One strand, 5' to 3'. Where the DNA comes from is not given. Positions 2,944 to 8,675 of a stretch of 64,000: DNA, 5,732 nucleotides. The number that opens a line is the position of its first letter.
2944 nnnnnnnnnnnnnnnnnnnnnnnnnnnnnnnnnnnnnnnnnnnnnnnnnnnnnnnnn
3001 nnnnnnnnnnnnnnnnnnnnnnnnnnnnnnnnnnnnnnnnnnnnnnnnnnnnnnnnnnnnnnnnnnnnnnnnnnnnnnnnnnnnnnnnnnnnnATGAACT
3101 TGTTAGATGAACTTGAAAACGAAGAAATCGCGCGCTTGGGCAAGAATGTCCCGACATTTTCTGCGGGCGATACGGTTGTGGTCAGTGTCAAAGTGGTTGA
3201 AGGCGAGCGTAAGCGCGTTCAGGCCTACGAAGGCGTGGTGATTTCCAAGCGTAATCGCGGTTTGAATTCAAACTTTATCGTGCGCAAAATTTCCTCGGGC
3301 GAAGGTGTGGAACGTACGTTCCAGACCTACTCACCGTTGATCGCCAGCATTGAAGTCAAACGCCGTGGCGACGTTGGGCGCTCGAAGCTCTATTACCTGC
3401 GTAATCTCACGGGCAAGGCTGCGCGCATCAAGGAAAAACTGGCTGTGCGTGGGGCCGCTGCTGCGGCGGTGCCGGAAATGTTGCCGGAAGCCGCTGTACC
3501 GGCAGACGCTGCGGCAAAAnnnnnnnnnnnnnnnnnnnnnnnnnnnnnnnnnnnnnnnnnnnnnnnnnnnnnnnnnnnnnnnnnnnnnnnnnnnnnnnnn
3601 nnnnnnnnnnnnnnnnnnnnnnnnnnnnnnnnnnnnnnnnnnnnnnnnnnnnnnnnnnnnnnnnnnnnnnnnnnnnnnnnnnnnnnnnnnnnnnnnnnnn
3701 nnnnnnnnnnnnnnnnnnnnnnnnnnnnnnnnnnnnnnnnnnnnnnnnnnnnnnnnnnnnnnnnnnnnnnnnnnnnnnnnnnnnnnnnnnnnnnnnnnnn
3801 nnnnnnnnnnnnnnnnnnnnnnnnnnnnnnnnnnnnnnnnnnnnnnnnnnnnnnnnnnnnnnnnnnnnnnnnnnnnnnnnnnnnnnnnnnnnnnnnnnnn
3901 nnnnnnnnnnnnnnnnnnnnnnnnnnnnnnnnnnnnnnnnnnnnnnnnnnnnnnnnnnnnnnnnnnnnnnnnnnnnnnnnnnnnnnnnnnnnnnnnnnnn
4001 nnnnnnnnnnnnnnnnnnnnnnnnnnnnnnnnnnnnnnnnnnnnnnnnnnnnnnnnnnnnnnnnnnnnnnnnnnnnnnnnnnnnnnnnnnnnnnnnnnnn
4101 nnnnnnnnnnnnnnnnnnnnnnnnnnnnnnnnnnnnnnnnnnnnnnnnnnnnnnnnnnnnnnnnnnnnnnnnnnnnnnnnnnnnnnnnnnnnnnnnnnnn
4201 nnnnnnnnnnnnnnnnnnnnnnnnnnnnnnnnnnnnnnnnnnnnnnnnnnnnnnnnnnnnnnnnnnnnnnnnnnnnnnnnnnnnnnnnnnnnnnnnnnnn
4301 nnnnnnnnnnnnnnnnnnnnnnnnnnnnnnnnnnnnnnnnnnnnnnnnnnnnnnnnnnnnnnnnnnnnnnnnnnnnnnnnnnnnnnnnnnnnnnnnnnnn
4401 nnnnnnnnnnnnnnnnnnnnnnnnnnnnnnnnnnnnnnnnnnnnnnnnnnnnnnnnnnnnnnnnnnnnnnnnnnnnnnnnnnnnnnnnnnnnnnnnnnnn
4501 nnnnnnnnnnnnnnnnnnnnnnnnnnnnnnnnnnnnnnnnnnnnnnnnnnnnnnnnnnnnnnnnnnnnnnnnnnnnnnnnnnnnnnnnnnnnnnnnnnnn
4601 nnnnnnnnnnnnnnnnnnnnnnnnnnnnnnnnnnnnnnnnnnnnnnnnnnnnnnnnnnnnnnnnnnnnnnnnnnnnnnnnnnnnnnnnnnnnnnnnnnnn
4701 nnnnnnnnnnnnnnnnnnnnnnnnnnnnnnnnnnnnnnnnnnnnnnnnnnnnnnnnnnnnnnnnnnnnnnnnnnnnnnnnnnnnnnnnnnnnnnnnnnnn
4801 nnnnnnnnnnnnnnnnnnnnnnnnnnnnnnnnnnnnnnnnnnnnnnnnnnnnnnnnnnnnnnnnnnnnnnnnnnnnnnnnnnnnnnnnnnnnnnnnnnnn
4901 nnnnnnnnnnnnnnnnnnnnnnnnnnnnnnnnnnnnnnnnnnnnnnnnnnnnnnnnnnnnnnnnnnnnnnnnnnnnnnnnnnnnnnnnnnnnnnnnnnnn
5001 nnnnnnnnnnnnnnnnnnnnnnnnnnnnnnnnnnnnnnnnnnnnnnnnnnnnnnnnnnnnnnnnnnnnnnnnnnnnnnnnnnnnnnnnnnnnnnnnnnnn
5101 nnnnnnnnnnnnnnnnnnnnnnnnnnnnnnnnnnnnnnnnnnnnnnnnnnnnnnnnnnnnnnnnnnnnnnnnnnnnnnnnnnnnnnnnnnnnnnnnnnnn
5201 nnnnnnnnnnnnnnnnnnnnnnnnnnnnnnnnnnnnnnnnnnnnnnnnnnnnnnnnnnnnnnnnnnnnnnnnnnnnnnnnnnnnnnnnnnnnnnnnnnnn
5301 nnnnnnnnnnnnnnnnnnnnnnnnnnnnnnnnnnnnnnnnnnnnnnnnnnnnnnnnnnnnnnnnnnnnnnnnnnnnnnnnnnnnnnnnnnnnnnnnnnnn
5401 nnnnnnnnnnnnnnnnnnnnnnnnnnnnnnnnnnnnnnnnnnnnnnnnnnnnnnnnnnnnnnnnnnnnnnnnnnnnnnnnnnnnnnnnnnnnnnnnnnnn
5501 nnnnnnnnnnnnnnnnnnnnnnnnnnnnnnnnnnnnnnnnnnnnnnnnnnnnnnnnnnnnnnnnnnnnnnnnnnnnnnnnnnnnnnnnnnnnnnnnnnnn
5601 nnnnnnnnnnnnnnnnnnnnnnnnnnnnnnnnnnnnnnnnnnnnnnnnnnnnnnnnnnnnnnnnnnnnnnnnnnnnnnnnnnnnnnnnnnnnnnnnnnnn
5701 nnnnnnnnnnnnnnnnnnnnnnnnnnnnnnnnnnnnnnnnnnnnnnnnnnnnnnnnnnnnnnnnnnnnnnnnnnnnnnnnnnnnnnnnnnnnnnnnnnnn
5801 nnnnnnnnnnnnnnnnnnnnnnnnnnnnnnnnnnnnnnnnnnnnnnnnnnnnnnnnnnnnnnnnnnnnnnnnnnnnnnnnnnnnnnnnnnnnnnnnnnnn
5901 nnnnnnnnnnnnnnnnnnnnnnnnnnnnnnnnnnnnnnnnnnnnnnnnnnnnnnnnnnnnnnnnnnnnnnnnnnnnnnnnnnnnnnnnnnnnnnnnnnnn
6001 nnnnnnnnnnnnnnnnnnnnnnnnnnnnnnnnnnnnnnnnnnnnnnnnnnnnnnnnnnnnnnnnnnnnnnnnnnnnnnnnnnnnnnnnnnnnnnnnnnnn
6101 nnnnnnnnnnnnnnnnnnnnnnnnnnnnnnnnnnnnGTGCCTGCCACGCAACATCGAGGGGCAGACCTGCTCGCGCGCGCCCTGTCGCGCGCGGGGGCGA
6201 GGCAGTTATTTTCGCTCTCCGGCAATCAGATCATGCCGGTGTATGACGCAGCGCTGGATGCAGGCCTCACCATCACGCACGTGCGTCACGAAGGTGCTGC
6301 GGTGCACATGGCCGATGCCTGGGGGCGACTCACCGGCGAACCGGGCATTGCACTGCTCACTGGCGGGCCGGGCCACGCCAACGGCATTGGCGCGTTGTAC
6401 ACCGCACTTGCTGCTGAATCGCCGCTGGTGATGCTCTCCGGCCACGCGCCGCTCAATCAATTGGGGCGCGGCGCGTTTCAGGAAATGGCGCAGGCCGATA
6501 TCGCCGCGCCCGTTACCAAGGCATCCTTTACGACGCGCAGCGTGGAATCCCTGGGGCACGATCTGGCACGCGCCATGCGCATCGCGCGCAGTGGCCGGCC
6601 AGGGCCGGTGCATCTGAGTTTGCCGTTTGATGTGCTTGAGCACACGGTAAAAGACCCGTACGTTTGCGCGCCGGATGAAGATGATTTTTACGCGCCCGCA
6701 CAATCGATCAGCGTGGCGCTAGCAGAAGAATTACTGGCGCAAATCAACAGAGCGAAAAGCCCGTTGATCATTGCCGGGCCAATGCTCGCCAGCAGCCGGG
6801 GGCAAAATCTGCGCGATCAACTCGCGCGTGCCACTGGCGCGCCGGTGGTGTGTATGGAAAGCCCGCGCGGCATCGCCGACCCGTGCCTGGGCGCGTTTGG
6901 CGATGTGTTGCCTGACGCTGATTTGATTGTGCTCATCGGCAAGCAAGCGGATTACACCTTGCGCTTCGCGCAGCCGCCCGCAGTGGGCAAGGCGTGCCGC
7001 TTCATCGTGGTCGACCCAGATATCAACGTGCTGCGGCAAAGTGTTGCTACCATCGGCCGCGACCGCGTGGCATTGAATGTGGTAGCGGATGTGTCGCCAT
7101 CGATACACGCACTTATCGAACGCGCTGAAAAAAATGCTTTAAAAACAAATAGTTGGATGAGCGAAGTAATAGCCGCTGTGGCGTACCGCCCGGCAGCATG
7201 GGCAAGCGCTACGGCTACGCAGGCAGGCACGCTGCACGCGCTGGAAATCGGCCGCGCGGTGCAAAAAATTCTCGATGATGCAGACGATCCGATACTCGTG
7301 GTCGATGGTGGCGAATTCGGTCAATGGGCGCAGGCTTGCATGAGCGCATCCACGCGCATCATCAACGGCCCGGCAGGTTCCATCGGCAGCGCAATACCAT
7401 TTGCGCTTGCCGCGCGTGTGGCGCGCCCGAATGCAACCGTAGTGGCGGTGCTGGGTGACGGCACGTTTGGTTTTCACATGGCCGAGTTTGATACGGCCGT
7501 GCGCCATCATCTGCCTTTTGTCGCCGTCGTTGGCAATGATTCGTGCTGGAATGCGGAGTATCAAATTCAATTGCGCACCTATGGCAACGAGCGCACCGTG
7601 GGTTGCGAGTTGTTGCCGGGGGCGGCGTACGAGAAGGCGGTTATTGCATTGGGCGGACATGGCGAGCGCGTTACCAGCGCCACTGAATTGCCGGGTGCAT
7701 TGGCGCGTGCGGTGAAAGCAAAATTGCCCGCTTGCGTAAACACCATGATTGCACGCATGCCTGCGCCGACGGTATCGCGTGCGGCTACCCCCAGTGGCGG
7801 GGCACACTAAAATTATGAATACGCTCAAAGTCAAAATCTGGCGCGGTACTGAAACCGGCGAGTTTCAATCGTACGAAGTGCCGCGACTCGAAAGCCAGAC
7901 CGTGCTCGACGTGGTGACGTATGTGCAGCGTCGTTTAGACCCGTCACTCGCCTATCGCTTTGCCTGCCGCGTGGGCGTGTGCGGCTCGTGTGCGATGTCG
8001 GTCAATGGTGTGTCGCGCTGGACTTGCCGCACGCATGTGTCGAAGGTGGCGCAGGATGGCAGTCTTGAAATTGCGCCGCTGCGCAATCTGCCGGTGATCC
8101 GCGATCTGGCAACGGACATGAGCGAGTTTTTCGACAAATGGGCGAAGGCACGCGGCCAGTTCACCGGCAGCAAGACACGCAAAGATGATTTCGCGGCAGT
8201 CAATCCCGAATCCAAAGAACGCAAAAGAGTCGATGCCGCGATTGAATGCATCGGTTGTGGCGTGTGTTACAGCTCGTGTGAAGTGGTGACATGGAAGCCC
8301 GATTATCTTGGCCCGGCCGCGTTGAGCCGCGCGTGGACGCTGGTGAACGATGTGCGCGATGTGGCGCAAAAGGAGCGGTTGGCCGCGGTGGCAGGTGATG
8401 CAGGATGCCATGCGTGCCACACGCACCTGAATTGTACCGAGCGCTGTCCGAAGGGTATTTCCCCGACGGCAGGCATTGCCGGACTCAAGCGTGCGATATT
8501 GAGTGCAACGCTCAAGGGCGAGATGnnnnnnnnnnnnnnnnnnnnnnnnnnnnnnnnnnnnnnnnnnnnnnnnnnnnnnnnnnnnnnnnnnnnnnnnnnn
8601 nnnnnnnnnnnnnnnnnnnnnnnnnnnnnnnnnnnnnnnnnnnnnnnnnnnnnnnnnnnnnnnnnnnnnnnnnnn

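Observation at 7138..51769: Motif copies sit in frame inside coding sequences and donate start-proximal codons, C-terminal tails and stop codons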

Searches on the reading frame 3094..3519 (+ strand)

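Call 50: search_protein_families(library=pfam, proteins=[window:3094-3519:+], max_evalue=0.00001)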
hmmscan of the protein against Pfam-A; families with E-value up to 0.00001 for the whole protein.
window:3094-3519:+ (142 aa): 1 family
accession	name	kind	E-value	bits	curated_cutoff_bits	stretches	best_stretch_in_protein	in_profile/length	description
PF01245.26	Ribosomal_L19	-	6.5e-45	152.1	22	1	3-115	2-111/111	Ribosomal protein L19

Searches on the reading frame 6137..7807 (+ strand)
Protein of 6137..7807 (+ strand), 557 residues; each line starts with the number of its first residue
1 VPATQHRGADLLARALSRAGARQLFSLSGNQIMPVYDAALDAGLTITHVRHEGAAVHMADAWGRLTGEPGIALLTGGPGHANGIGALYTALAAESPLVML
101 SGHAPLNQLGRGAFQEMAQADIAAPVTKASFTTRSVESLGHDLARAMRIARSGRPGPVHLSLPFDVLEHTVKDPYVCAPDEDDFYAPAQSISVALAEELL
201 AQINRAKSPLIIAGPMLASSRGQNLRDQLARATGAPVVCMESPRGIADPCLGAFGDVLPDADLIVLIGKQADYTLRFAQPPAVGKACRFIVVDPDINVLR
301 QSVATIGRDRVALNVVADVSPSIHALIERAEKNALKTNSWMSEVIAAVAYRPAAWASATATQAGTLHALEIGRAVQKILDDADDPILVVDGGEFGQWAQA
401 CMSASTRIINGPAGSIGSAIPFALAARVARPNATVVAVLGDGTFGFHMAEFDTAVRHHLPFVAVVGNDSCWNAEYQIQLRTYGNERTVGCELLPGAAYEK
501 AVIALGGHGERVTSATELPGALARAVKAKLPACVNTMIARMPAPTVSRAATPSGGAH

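Call 20: search_protein_families(library=pfam, proteins=[window:6137-7807:+], max_evalue=0.00001)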
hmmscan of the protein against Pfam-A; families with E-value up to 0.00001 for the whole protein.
window:6137-7807:+ (557 aa): 3 families
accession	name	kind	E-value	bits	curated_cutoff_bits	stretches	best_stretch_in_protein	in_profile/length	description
PF02776.23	TPP_enzyme_N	-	4.7e-33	113.9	26.8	1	7-121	2-118/119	Thiamine pyrophosphate enzyme, N-terminal TPP binding domain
PF02775.26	TPP_enzyme_C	-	4.1e-26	92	21.9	1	390-535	1-150/151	Thiamine pyrophosphate enzyme, C-terminal TPP binding domain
PF00205.28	TPP_enzyme_M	-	4.3e-10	39.9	30.4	1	197-326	2-137/137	Thiamine pyrophosphate enzyme, central domain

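Call 25: find_homologous_proteins(query=window:6137-7807:+, max_evalue=1e-40)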
Query window:6137-7807:+ (557 aa): 7985 proteins with E <= 1e-40 among 8000 candidates; the best 120 are listed.
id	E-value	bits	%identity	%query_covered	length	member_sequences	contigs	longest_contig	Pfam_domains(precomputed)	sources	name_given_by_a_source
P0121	0.0e+0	1211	98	100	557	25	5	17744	PF02775.27,PF02776.24,PF00205.29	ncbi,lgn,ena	-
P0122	0.0e+0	1065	86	97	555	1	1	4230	PF02775.27,PF02776.24,PF00205.29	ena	-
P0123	0.0e+0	1019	82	100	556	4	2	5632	PF02775.27,PF02776.24,PF00205.29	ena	-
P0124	0.0e+0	1018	82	100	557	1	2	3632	PF02775.27,PF02776.24,PF00205.29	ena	-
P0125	5.1e-296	1001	80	100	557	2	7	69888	PF02775.27,PF02776.24,PF00205.29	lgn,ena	-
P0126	2.2e-293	992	80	100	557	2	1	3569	PF02775.27,PF02776.24,PF00205.29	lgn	-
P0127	4.9e-293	991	82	100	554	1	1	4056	PF02775.27,PF02776.24,PF00205.29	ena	-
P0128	9.7e-293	990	80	99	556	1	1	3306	PF02775.27,PF02776.24,PF00205.29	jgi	jgi:acetolactate synthase I/II/III large subunit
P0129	5.6e-292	987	79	99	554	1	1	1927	PF02775.27,PF02776.24,PF00205.29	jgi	jgi:acetolactate synthase I/II/III large subunit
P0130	9.3e-292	986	79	100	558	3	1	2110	PF02775.27,PF02776.24,PF00205.29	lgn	-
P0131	4.1e-291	984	79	99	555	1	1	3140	PF02775.27,PF02776.24,PF00205.29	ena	-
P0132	1.8e-290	982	80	100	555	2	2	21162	PF02775.27,PF02776.24,PF00205.29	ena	-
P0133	2.4e-290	982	81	100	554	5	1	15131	PF02775.27,PF02776.24,PF00205.29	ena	-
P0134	3.9e-290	981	80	99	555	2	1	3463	PF02775.27,PF02776.24,PF00205.29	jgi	jgi:acetolactate synthase-1/2/3 large subunit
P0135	4.3e-289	978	79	100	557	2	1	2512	PF02775.27,PF02776.24,PF00205.29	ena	-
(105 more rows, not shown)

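Call 27: find_related_loci(query=window:6137-7807:+, collection=metagenome_contigs, flank=10000)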
Query window:6137-7807:+ (557 aa) in metagenome_contigs; peptide patterns used: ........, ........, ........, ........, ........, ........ (x = any residue, [..] = any of these).
456 stretches matched a pattern; 400 encode a relative of the query (tblastn E <= 1e-3); the best 80 are kept; 80 distinct loci.
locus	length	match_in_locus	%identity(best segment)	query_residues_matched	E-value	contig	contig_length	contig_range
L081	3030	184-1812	79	6-548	0e+0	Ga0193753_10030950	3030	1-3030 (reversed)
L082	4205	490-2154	79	3-557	0e+0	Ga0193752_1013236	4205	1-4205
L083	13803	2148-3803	73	5-557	0e+0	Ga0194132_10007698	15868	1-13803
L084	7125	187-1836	73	7-557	0e+0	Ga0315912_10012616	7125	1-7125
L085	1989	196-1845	73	7-557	0e+0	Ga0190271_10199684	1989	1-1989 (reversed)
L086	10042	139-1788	71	7-557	0e+0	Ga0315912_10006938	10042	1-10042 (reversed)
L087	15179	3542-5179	71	4-549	0e+0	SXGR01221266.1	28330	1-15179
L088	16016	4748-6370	69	7-550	0e+0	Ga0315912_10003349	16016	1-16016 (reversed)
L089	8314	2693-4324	68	8-554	0e+0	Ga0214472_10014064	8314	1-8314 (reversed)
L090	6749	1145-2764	68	7-549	0e+0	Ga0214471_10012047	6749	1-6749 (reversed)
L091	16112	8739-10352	65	4-546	0e+0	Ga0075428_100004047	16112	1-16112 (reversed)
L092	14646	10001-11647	63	4-556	0e+0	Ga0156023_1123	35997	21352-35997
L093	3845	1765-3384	64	4-546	0e+0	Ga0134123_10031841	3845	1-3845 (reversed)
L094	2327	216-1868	63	2-556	0e+0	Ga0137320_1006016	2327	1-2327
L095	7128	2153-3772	63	2-545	0e+0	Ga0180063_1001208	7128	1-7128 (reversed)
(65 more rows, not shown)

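Call 52: predict_structure(alignment_id=A2)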
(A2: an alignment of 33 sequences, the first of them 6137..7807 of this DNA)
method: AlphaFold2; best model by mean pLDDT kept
length: 557 residues; sequences in the alignment: 33
mean_pLDDT: 84.0   pTM: 0.86
mean pLDDT of the five models: 84.0, 82.6, 81.7, 81.0, 80.5
residues with pLDDT >= 90: 253; 70-90: 219; 50-70: 70; < 50: 15
segments of 3 or more residues with pLDDT < 50: 412-414, 551-557
pLDDT, mean of each block of 10 residues (from residue 1): 73 94 90 92 94 91 86 88 85 86 90 81 90 94 94 82 95 85 86 94 93 79 87 88 57 81 91 70 90 90 91 93 92 63 87 83 85 93 89 69 78 63 93 91 82 95 78 59 66 73 95 92 97 88 67 34
secondary structure, 60 per line:
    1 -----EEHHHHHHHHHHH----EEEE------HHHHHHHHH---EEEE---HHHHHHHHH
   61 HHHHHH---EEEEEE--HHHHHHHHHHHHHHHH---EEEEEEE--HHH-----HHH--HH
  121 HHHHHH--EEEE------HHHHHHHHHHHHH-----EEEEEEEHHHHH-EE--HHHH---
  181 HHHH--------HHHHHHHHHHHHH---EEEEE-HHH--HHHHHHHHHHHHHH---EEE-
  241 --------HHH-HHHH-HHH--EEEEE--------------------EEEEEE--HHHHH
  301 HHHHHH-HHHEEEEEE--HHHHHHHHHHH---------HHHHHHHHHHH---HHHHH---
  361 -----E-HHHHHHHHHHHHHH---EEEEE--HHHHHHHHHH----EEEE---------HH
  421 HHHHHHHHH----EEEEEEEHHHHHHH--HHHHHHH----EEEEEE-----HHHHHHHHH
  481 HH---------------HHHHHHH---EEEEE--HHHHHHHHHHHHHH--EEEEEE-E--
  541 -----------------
elements in order: H8-18 E23-26 H33-41 E45-48 H52-66 E70-75 H78-93 E97-103 H119-126 E129-132 H139-151 E157-163 H164-168 H174-177 H181-184 H193-205 E209-213 H220-233 E237-239 H253-256 E263-267 E288-293 H296-306 E311-316 H319-329 H339-349 H353-357 H368-381 E385-389 H392-401 E406-409 H419-429 E434-440 H441-447 H450-456 E461-466 H472-482 H498-504 E508-512 H515-528 E531-536

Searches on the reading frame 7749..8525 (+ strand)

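Call 19: search_protein_families(library=pfam, proteins=[window:7749-8525:+], max_evalue=0.00001)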
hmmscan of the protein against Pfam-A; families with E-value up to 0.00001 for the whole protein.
window:7749-8525:+ (259 aa): 4 families
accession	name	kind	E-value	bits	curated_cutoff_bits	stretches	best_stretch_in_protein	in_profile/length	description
PF13085.11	Fer2_3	-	4.9e-28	97.7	27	1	28-128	2-106/107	2Fe-2S iron-sulfur cluster binding domain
PF13183.11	Fer4_8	-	1.7e-08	35.3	27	1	165-237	3-68/68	4Fe-4S dicluster domain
PF13534.11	Fer4_17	-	1.1e-07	32.7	22.2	1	166-238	1-61/61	4Fe-4S dicluster domain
PF13237.11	Fer4_10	-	6.1e-06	26.5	25.5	1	165-234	7-53/53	4Fe-4S dicluster domain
